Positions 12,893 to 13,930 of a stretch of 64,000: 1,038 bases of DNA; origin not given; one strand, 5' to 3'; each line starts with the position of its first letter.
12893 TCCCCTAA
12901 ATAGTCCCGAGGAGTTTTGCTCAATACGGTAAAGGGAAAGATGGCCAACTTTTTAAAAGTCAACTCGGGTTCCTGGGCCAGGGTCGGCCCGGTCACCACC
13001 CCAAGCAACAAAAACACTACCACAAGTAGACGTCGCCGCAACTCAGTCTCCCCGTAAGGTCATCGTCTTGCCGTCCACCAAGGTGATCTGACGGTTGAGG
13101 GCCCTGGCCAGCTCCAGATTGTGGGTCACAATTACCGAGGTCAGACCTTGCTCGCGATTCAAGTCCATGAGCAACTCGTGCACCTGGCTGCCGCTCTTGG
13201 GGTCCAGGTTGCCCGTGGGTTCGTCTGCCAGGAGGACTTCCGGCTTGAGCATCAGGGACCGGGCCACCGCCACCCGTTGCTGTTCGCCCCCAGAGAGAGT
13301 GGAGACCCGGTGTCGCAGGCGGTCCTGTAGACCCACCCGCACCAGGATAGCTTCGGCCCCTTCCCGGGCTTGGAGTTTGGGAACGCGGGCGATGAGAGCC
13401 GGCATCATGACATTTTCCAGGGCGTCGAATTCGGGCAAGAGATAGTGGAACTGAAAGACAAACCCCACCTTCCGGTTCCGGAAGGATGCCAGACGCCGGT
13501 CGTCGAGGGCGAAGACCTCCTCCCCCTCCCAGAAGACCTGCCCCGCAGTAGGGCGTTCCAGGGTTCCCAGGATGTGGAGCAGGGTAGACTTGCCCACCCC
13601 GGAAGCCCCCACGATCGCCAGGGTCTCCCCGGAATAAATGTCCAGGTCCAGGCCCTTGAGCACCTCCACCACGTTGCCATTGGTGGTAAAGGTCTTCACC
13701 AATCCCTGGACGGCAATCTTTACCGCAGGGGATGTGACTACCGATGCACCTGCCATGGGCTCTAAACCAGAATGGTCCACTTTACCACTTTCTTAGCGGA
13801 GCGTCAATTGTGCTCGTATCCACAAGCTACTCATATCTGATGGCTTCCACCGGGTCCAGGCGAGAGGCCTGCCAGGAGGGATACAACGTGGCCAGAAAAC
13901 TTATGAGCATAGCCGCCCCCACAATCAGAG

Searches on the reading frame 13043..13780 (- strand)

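Call 57: search_protein_families(library=pfam, proteins=[window:13043-13780:-], max_evalue=0.00001)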
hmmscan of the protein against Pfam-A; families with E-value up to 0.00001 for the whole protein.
window:13043-13780:- (245 aa): 1 family
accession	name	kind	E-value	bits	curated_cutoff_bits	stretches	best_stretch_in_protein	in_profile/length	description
PF00005.33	ABC_tran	-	2.5e-34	119.3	25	1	41-189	1-136/137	ABC transporter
